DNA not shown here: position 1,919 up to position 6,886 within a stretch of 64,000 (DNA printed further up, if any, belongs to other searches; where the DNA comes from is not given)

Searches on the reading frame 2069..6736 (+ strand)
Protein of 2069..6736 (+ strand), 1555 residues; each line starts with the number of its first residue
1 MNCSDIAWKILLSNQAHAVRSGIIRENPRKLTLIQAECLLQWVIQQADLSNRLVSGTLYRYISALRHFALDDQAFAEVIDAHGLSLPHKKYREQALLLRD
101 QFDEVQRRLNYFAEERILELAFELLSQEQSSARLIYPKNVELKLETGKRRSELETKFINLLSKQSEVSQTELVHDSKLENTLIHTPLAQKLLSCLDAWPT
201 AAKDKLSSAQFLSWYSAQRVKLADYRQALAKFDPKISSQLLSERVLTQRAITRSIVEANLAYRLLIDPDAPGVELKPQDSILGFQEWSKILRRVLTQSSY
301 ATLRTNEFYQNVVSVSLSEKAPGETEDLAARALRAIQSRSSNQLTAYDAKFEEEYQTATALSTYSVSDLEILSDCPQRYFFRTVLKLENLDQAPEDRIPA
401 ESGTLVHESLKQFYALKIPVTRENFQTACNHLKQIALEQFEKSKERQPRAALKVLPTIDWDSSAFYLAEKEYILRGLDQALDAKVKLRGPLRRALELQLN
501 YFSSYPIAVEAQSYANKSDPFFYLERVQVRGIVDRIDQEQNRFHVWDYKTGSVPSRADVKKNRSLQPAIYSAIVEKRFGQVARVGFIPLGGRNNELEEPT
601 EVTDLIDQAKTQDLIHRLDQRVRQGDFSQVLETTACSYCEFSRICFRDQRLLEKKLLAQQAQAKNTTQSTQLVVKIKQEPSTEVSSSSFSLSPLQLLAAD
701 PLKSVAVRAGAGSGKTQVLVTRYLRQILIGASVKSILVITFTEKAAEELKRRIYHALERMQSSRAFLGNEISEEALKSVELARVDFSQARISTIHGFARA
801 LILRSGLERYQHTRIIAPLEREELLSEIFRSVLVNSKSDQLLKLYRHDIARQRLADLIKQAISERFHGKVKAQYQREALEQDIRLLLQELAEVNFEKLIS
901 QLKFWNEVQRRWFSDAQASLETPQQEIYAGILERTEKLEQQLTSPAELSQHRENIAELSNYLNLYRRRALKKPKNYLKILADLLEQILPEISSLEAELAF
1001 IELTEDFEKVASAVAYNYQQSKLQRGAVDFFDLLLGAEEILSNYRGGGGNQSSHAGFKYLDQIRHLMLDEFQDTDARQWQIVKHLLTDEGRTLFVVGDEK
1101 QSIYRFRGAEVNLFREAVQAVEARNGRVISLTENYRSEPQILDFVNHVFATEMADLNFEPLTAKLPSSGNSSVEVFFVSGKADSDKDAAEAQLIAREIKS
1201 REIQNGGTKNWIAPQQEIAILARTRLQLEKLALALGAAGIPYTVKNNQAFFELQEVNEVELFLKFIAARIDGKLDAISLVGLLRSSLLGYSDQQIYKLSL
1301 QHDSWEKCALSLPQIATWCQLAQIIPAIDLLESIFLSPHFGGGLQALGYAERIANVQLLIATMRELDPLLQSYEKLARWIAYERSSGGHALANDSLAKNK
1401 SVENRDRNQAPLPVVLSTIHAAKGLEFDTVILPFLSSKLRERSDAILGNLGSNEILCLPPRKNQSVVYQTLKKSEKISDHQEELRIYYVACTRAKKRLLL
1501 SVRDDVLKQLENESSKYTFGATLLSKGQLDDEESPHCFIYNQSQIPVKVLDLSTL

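Call 7: search_protein_families(library=pfam, proteins=[window:2069-6736:+], max_evalue=0.01)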
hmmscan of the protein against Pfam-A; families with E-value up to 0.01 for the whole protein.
window:2069-6736:+ (1555 aa): 8 families
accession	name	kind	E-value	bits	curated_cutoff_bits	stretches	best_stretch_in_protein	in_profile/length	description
PF00580.27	UvrD-helicase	-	1.9e-49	169.3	23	1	701-1117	12-266/271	UvrD/REP helicase N-terminal domain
PF13361.12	UvrD_C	-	1.6e-30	107.1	25.6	2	1351-1502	236-347/350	UvrD-like helicase C-terminal domain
PF12705.13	PDDEXK_1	-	1.2e-29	104.4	22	1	364-645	2-246/247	PD-(D/E)XK nuclease superfamily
PF13245.12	AAA_19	-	2.8e-16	60.3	25.1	1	703-1107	12-134/134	AAA domain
PF13538.12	UvrD_C_2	-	4.4e-07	30.1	27.4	1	1414-1435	2-25/52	UvrD-like helicase C-terminal domain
PF13604.12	AAA_30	-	3.6e-05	24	27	0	699-753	15-66/191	AAA domain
PF13087.12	AAA_12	-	0.00062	19.8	27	0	1113-1187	5-79/195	AAA domain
PF00270.35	DEAD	-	0.0031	17.7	26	0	701-779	10-92/167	DEAD/DEAH box helicase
